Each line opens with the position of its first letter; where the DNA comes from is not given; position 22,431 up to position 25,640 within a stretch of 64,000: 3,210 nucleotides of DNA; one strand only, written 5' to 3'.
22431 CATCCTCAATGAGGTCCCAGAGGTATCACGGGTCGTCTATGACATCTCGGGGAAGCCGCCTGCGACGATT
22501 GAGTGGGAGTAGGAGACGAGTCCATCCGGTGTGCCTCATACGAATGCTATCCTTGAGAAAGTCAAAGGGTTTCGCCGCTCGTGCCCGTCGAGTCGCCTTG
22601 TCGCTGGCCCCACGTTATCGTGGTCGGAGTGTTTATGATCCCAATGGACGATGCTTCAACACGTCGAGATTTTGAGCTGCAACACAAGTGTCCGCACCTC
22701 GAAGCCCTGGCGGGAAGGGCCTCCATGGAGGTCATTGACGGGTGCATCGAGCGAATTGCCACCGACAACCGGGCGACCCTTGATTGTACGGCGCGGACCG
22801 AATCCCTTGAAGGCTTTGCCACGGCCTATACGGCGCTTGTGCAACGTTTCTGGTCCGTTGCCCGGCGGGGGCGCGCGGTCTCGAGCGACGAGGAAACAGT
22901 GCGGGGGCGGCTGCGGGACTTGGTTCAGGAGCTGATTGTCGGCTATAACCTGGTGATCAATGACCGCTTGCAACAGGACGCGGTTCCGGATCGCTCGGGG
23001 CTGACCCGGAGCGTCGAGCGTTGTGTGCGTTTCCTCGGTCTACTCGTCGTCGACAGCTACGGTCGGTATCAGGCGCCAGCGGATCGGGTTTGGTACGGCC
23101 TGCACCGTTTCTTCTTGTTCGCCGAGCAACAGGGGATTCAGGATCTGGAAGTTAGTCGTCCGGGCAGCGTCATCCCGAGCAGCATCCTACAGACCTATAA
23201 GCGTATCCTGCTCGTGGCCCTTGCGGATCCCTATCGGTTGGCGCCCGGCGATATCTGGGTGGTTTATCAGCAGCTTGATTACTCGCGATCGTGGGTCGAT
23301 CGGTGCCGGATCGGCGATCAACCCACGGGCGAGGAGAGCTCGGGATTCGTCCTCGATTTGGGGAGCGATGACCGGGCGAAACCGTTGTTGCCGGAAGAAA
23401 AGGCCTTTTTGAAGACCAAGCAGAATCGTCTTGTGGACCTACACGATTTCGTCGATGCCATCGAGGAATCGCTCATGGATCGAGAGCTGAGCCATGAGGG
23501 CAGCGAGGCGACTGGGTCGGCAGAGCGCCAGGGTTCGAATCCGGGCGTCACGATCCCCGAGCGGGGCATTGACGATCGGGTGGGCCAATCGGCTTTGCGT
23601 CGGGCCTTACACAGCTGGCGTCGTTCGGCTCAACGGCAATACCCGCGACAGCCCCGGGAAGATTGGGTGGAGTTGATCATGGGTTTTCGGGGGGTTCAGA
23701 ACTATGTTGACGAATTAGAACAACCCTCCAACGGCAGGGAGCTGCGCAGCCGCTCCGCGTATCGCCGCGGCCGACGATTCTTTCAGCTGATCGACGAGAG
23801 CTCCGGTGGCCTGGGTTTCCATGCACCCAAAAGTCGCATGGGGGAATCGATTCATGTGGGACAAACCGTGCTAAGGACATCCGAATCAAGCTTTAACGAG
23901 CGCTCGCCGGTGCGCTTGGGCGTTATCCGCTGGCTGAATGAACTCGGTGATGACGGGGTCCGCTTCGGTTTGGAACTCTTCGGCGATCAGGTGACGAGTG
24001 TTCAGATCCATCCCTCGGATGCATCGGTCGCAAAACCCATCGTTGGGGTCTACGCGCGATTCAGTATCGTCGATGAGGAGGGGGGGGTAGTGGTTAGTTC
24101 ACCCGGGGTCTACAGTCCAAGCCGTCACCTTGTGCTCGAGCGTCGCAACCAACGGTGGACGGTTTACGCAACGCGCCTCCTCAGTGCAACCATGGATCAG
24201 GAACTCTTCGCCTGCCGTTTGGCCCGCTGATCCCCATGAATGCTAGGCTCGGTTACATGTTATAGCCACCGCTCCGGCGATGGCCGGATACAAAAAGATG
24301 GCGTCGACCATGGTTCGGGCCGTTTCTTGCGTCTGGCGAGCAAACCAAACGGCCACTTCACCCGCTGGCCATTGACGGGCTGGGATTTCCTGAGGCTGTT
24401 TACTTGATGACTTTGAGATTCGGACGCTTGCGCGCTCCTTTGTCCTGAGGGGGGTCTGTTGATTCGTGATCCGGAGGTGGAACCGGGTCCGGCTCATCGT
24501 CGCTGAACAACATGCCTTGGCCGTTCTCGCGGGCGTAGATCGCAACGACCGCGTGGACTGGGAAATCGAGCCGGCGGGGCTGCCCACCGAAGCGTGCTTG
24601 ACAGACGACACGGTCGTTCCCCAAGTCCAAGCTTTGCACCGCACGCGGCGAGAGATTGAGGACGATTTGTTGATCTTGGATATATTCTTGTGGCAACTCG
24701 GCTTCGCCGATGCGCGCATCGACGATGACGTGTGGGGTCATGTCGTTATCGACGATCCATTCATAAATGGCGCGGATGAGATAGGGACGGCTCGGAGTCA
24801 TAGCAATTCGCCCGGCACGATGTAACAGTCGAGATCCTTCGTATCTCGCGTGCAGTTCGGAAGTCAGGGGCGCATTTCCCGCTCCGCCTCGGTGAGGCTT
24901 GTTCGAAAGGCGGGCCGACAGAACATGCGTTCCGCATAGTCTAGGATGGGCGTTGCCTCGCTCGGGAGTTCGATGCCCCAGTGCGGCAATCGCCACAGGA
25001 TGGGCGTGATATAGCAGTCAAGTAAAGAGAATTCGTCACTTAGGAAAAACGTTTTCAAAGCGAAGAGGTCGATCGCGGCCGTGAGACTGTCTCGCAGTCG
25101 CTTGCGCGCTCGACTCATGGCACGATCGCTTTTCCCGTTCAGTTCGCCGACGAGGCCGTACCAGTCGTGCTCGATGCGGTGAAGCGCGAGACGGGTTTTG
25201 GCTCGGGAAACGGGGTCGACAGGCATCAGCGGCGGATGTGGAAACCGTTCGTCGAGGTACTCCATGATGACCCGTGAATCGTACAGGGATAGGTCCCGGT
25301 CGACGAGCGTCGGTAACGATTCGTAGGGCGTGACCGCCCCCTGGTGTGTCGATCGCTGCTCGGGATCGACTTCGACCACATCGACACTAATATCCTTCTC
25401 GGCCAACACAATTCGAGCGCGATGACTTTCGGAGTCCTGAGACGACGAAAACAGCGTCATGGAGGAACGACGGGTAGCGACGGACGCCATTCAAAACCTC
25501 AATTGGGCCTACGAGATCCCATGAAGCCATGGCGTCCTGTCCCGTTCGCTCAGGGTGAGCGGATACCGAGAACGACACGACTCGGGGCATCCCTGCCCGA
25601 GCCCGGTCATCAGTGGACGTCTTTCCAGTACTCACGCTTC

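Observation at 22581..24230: Orphan 549-aa protein with C-terminal PilZ-like motifs wedged between guaBA and sspB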

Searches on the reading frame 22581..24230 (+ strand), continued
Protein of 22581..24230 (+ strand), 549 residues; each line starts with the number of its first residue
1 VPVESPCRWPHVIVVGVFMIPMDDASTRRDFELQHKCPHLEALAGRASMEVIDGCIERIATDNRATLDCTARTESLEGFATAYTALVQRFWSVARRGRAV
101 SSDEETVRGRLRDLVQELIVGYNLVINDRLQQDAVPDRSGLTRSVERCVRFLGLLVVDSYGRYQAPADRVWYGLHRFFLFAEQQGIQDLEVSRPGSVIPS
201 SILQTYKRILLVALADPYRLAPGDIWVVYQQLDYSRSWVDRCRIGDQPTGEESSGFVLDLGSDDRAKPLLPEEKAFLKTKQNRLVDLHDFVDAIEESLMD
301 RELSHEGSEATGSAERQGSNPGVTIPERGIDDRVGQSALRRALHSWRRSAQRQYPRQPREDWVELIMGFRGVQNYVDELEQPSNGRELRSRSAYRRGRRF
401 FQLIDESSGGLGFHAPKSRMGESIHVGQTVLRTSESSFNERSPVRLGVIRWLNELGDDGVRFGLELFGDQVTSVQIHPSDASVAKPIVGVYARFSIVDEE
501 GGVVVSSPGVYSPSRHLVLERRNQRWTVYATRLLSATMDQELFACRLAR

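Call 80: search_solved_structures(query=L004:10702-12783:+, max_evalue=1e-10)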
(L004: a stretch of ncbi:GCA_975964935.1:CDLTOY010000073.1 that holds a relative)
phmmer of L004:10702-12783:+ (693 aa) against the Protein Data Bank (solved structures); distinct sequences matched with E-value up to 1e-10: 76 (the best 60 are shown).
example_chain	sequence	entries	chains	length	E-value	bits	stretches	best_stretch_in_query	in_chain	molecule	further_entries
4j40_A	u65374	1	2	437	3.2e-99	336.2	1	261-690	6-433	FimX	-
7lkq_A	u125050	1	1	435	2.9e-83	283.5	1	256-689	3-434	FimX(GGDEF-EAL)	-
5xgb_A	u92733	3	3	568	2.1e-77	264.1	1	134-677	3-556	Uncharacterized protein | Uncharacterized protein PA0861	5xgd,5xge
3hv8_A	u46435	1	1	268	6e-64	219.7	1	430-690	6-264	Protein FimX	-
3hv9_A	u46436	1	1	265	7e-64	219.5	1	430-690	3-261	Protein FimX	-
4afy_A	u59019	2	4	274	7.7e-63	216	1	438-690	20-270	FIMX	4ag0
4foj_A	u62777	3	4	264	1.7e-50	175.3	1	427-689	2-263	FimX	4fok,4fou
4f3h_A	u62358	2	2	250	1e-48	169.4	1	437-680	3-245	Putative uncharacterized protein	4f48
8pps_A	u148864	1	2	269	1e-43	152.9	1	442-677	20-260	EAL domain-containing protein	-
5m3c_A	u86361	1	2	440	9.9e-42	146.3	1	270-679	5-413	Diguanylate cyclase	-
4rnf_A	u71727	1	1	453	3.7e-37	131.2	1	266-679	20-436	Motility regulator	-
4rnh_A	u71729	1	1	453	3.7e-37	131.2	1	266-679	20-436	Motility regulator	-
3pjw_A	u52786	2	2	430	3e-36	128.2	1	259-679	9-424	Cyclic dimeric GMP binding protein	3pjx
9cdr_A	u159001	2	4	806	1.1e-35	126.3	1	261-680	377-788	Oxygen sensor protein DosP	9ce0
9bgv_A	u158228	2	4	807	1.1e-35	126.3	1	261-680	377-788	Oxygen sensor protein DosP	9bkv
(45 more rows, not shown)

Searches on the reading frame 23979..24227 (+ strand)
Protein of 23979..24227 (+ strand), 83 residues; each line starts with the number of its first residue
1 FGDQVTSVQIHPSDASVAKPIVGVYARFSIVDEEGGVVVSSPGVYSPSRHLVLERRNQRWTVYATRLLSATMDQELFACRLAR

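Call 67: predict_structure(alignment_id=A4)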
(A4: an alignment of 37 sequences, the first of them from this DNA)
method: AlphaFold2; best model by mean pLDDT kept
length: 83 residues; sequences in the alignment: 37
mean_pLDDT: 89.5   pTM: 0.79
mean pLDDT of the five models: 89.5, 89.3, 84.9, 84.7, 83.4
residues with pLDDT >= 90: 62; 70-90: 12; 50-70: 9; < 50: 0
segments of 3 or more residues with pLDDT < 50: none
pLDDT, mean of each block of 10 residues (from residue 1): 84 85 87 79 95 94 96 96 87
secondary structure, 60 per line:
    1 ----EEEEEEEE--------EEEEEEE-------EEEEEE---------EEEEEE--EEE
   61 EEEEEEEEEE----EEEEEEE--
elements in order: E5-12 E21-27 E35-40 E50-55 E58-70 E75-81

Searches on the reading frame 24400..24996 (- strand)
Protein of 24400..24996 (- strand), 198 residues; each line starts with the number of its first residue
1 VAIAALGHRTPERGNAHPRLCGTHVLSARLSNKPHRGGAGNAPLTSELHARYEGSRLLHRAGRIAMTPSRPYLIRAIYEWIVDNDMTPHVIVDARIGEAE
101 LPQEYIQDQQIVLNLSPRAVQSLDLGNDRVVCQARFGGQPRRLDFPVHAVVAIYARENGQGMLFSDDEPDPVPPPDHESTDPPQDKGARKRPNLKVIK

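Call 32: search_protein_families(library=pfam, proteins=[window:24400-24996:-], max_evalue=0.00001)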
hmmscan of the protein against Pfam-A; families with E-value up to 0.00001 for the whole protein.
window:24400-24996:- (198 aa): 1 family
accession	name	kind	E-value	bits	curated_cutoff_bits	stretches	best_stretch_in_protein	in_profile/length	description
PF04386.18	SspB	-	1.1e-32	113.7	27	1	69-185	2-127/156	Stringent starvation protein B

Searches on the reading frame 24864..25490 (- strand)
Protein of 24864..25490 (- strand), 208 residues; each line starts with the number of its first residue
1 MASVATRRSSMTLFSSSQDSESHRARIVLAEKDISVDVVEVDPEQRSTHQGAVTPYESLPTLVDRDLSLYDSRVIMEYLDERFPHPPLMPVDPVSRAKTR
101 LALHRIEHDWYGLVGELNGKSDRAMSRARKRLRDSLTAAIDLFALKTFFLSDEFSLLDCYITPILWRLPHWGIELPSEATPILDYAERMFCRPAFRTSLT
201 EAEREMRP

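Call 42: find_related_loci(query=window:24864-25490:-, collection=genome_contigs, flank=10000)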
Query window:24864-25490:- (208 aa) in genome_contigs; peptide patterns used: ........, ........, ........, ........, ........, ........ (x = any residue, [..] = any of these).
600 stretches matched a pattern (row limit reached: there are more); 440 encode a relative of the query (tblastn E <= 1e-3); the best 80 are kept; 80 distinct loci.
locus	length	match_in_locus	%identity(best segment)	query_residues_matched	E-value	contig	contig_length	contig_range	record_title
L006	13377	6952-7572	63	1-207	3e-86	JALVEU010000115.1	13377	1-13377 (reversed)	MAG: Gammaproteobacteria bacterium isolate 134-614_metabat2_scaf2bin.130 134-614_scaffold_2248_c1, whole genome shotgun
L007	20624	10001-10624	63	1-208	4e-86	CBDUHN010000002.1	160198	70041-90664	MAG TPA_asm: uncultured Gammaproteobacteria bacterium isolate SRR22808126_binner12_Refined_108 genome assembly, contig:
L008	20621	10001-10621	63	1-207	1e-85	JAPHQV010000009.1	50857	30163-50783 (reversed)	MAG: Gammaproteobacteria bacterium isolate N1D-Bin_12 c_000000747662, whole genome shotgun sequence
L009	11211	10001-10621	61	1-207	1e-83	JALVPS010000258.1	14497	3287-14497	MAG: Gammaproteobacteria bacterium isolate A3_metabat1_scaf2bin.186 A3_NODE_2701_length_14497_cov_5.909951, whole genome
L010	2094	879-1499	59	1-207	5e-87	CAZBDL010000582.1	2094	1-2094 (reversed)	MAG TPA_asm: uncultured Victivallales bacterium isolate SRP093185_co1_15 genome assembly, contig: NODE_38352_length_2094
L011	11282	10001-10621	58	1-207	4e-83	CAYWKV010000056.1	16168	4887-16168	MAG TPA_asm: uncultured Gammaproteobacteria bacterium isolate SRP144015_co1_99 genome assembly, contig: NODE_1784_length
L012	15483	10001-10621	61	1-207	1e-82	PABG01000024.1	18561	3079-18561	MAG: Gammaproteobacteria bacterium isolate NAT125 MHASMcontig_867809, whole genome shotgun sequence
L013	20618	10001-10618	60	1-207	6e-82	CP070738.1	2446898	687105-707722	MAG: Gammaproteobacteria bacterium isolate bin397 chromosome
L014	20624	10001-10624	60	1-208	9e-82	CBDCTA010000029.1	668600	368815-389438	MAG: Gammaproteobacteria bacterium isolate 5855a647-896d-46ad-840d-d36910132e9f genome assembly, contig: contig_29, whol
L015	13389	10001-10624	60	1-208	8e-82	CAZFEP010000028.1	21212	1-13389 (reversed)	MAG TPA_asm: uncultured Thiotrichales bacterium isolate SRP268394_co2_143 genome assembly, contig: NODE_3760_length_2121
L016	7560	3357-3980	60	1-208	2e-81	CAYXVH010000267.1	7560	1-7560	MAG TPA_asm: uncultured Thiotrichales bacterium isolate binchicken_co231_196 genome assembly, contig: k141_6133160, whol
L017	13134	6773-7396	61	1-207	4e-81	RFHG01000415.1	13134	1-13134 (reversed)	MAG: Gammaproteobacteria bacterium isolate J044 k99_752897, whole genome shotgun sequence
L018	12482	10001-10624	60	1-208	4e-81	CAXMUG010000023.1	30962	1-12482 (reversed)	MAG: uncultured Mycobacterium sp. isolate 10C-St8-MC-01_bin.28.orig genome assembly, contig: k141_2410421, whole genome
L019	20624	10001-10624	62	1-208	7e-81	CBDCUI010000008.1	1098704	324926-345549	MAG: Gammaproteobacteria bacterium isolate 743376f1-14b3-4e29-811e-3c2fa12b1d83 genome assembly, contig: contig_8, whole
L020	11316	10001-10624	61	1-207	6e-81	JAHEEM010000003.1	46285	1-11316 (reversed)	MAG: Rhodospirillaceae bacterium isolate Ww272 NODE_1011_length_46285_cov_3.244628, whole genome shotgun sequence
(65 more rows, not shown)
